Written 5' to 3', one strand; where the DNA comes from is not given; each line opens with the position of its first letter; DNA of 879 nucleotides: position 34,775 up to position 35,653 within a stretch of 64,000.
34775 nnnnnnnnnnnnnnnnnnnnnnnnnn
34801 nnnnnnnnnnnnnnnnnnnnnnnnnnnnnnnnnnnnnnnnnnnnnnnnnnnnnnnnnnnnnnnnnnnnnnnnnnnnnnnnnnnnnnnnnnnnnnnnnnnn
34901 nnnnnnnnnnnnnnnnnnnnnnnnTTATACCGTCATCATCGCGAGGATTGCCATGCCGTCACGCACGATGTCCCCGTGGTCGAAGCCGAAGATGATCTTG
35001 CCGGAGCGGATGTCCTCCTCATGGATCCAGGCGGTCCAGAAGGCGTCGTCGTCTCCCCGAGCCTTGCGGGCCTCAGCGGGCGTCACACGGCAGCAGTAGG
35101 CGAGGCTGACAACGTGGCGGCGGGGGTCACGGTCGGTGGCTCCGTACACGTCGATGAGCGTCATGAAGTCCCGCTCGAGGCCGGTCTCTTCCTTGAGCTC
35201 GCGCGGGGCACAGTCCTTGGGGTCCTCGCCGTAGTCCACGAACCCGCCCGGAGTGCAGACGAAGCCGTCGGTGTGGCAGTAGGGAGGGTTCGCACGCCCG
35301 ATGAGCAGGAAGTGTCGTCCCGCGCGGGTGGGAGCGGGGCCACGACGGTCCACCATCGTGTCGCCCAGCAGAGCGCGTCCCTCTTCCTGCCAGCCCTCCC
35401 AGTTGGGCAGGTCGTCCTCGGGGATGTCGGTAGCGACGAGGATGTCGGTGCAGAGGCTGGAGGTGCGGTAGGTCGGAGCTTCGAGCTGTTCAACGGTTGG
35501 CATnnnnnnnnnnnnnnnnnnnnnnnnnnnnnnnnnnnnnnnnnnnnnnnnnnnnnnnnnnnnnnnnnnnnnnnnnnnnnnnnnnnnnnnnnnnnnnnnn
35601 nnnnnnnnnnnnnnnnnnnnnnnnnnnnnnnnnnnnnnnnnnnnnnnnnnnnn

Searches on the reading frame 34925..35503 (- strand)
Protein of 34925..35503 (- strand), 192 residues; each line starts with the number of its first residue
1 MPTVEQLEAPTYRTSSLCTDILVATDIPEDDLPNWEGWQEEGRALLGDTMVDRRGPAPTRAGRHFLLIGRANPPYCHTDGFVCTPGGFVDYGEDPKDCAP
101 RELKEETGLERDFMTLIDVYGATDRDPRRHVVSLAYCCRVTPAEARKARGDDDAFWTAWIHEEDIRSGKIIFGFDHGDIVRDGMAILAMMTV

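Call 79: search_protein_families(library=pfam, proteins=[window:34925-35503:-], max_evalue=0.001)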
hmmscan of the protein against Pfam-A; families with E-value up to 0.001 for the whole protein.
window:34925-35503:- (192 aa): 1 family
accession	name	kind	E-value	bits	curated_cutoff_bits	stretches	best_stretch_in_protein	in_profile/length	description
PF00293.34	NUDIX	-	1.5e-16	61.1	21.1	1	61-165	13-118/134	NUDIX domain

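Call 93: search_protein_families(library=ncbifam, proteins=[window:34925-35503:-], max_evalue=0.001)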
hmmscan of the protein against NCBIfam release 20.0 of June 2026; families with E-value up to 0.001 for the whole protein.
window:34925-35503:- (192 aa): 9 families
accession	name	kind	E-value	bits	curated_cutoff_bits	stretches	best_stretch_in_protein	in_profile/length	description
NF050029.2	TransRepNtr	equivalog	2.5e-08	33.7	400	1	65-185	38-154/245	ADPR responsive transcriptional repressor NtrR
NF003791.0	PRK05379.2-3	equivalog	2.8e-08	33.3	409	1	65-181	215-334/340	bifunctional nicotinamide-nucleotide adenylyltransferase/Nudix hydroxylase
NF003788.0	PRK05379.1-5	equivalog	1.4e-06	27.8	354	1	64-162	225-326/351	bifunctional nicotinamide-nucleotide adenylyltransferase/Nudix hydroxylase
TIGR02705.1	nudix_YtkD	equivalog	8.2e-06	25.4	154.4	1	82-144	47-107/156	RNA deprotection pyrophosphohydrolase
NF041652.1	Nud_hyd_Dein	equivalog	1.2e-05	25.5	200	1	68-148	31-110/152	Nudix hydrolase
NF003787.0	PRK05379.1-4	equivalog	6.8e-05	22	449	1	64-180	220-339/346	bifunctional nicotinamide-nucleotide adenylyltransferase/Nudix hydroxylase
NF008044.0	PRK10776.1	equivalog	7e-05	22.7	148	1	76-121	27-72/130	8-oxo-dGTP diphosphatase MutT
NF003786.0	PRK05379.1-2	equivalog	0.00023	20.5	397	1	64-170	230-340/354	bifunctional nicotinamide-nucleotide adenylyltransferase/Nudix hydroxylase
TIGR00586.1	mutt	equivalog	0.00043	20.3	97.9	1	84-116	36-68/129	8-oxo-dGTP diphosphatase MutT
